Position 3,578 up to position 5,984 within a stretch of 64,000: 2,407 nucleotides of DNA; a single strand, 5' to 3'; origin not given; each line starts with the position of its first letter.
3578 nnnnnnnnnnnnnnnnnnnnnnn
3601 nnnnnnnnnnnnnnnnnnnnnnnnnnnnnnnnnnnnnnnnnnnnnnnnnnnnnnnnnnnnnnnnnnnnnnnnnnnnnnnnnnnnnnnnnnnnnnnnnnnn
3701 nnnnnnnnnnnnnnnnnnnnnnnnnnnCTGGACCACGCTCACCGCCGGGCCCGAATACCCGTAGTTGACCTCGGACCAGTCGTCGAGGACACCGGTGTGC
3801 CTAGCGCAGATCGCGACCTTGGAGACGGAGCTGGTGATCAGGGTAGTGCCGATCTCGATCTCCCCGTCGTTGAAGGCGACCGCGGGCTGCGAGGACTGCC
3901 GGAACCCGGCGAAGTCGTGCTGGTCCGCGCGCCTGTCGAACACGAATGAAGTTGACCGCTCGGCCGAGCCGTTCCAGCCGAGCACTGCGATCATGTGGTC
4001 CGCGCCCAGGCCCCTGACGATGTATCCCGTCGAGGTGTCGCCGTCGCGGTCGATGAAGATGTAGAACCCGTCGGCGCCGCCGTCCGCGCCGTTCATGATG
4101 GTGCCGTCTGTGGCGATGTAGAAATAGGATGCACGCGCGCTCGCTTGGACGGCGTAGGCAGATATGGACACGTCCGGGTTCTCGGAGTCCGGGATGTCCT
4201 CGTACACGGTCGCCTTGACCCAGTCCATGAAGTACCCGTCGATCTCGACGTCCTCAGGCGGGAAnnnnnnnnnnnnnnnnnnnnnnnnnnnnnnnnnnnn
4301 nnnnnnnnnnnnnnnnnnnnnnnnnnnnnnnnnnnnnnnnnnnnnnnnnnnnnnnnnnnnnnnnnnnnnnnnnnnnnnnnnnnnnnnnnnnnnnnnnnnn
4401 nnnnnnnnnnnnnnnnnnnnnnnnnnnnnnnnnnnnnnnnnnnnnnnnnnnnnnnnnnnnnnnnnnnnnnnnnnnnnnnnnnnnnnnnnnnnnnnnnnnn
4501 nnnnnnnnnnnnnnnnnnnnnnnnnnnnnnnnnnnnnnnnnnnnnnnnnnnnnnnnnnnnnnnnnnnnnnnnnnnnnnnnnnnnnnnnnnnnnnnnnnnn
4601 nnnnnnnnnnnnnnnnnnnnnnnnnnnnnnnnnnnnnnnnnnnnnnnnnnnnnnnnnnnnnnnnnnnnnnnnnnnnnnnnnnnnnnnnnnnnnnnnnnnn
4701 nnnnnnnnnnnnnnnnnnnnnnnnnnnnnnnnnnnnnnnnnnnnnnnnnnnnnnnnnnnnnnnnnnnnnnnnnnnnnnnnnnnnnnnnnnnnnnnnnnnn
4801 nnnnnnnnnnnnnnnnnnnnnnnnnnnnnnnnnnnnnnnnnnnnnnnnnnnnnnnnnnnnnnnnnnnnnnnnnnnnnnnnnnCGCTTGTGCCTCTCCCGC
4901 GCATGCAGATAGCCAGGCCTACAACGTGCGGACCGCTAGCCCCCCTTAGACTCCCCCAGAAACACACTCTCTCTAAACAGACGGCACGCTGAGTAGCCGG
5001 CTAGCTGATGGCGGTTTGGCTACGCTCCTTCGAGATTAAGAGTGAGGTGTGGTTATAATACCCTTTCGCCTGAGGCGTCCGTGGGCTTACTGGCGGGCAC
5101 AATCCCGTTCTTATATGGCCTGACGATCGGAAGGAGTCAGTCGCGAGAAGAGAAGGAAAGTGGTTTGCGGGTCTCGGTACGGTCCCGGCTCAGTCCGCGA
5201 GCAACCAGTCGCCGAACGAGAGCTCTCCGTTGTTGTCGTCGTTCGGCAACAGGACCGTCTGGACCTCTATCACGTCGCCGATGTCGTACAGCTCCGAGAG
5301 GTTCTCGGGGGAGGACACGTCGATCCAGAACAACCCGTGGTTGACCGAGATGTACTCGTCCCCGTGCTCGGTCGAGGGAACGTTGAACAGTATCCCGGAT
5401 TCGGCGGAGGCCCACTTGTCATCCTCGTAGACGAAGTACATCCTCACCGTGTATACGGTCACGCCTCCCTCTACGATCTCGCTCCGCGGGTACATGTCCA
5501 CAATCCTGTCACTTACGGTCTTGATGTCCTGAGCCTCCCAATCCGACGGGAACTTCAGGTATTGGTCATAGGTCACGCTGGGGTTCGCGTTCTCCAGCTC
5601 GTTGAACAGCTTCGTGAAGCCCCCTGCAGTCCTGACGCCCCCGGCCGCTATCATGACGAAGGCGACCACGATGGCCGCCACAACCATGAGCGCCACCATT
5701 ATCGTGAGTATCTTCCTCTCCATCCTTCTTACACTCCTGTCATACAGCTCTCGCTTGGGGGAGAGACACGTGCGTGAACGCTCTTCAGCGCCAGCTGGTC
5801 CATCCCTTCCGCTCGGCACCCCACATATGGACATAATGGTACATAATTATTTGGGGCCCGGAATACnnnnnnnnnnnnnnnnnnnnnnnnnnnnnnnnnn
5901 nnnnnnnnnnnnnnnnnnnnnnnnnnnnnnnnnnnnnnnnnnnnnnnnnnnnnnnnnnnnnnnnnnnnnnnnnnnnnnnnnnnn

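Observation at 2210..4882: PEF-CTERM-type surface protein family with a long cytoplasmic N-terminus: proteins anchored at both ends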

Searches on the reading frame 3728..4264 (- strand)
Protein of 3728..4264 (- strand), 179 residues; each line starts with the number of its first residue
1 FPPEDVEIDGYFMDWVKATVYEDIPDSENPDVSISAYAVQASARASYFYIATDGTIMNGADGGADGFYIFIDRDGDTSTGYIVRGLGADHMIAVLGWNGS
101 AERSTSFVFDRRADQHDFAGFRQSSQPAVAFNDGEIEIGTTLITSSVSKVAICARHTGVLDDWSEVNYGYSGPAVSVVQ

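Call 80: predict_structure(alignment_id=A4)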
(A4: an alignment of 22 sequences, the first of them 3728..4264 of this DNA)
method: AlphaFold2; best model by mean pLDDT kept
length: 179 residues; sequences in the alignment: 22
mean_pLDDT: 84.1   pTM: 0.84
mean pLDDT of the five models: 84.1, 78.6, 75.5, 73.3, 70.2
residues with pLDDT >= 90: 90; 70-90: 63; 50-70: 13; < 50: 13
segments of 3 or more residues with pLDDT < 50: 1-11
pLDDT, mean of each block of 10 residues (from residue 1): 39 64 87 90 87 88 90 91 93 93 95 93 94 91 89 88 84 54
secondary structure, 60 per line:
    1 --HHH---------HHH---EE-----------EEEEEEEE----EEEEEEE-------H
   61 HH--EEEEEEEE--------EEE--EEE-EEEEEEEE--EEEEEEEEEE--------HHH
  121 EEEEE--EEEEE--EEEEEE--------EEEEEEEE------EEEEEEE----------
elements in order: E34-41 E46-52 E65-72 E81-83 E86-88 E90-97 E100-109 E121-125 E128-132 E135-140 E149-156 E163-169

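Call 83: fold_search(model_id=the predicted structure, library=pdb)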
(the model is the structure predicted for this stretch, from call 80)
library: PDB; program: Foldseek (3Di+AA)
matches with E <= 10: 1478; with E <= 0.001: 0
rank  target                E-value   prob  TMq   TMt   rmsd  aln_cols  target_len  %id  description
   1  9ll2_A                5.4e-03  1.00  0.38  0.57   9.2       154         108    8  Crystal structure of the Helicobacter pylori copper resistance determinant CrdA in the apo form (released 2025-11-19)
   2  1ug9                  8.3e-03  1.00  0.48  0.10   7.2       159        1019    9  Crystal Structure of Glucodextranase from Arthrobacter globiformis I42 (released 2003-12-09)
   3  9xvv_C                1.1e-02  0.84  0.32  0.10   9.9       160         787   12  Maltoheptaose-bound Arabidopsis ISA2-ISA1-ISA1 heterotrimer (released 2026-04-08)
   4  9e6y_A                1.9e-02  0.94  0.32  0.48   9.9       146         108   10  Structure of CD112 (Nectin-2) domain 1 bound to CD112R (PVRIG) (released 2025-05-07)
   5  9ll4_A                2.3e-02  0.92  0.33  0.49   6.4       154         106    8  Crystal structure of the Helicobacter pylori copper resistance determinant CrdA in complex with silver ions in space g (released 2025-11-19)
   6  7zpq_CA               4.2e-02  0.69  0.29  0.04  12.6       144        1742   13  Structure of the RQT-bound 80S ribosome from S. cerevisiae (C1) (released 2023-02-22)
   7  2a6w_B                4.2e-02  0.14  0.20  0.18  16.8       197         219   10  Crystal structure of Emp46p carbohydrate recognition domain (CRD), metal-free form (released 2006-01-31)
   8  6ahd_D                4.4e-02  0.90  0.34  0.05   6.8       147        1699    9  The Cryo-EM Structure of Human Pre-catalytic Spliceosome (B complex) at 3.8 angstrom resolution (released 2018-11-14)
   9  5ksb_A                4.4e-02  0.82  0.30  0.29  14.5       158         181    9  T15-DQ8.5-glia-gamma1 complex (released 2016-09-21)
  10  9xvi_C                4.9e-02  0.84  0.38  0.11   9.4       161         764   12  Arabidopsis ISA2-ISA1-ISA1-ISA2 heterotetramer (released 2026-04-08)
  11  9fmd_B                5.8e-02  0.84  0.33  0.05   6.7       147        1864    9  Integrative model of the human post-catalytic spliceosome (P-complex) (released 2024-07-10)
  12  2a6x_B                5.8e-02  0.12  0.20  0.17  16.8       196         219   12  Crystal structure of Emp46p carbohydrate recognition domain (CRD), Y131F mutant (released 2006-01-31)
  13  9e3h_H                6.5e-02  0.75  0.32  0.42   8.9       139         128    9  Cryo EM structure of pertussis toxin in complex with neutralizing Fab PERT-61 (released 2025-10-29)
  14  5ksa_A                6.8e-02  0.69  0.30  0.29  13.9       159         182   10  Bel602-DQ8.5-glia-gamma1 complex (released 2016-09-21)
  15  4z7v_A                7.2e-02  0.77  0.31  0.31  12.4       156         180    8  L3-12 complex (released 2015-06-03)
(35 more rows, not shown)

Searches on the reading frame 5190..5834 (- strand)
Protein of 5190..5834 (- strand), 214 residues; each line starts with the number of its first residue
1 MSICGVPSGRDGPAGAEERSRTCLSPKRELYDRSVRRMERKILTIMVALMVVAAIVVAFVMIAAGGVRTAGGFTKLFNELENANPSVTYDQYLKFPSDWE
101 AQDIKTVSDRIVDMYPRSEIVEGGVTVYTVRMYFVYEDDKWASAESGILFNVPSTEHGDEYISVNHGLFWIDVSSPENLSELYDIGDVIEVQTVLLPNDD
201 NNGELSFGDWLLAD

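Call 24: search_protein_families(library=pfam, proteins=[window:5190-5834:-], max_evalue=0.01)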
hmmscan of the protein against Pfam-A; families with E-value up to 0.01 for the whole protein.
window:5190-5834:- (214 aa): 0 families

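Call 26: search_protein_families(library=ncbifam, proteins=[window:5190-5834:-], max_evalue=0.01)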
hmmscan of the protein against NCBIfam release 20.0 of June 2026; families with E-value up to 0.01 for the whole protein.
window:5190-5834:- (214 aa): 0 families
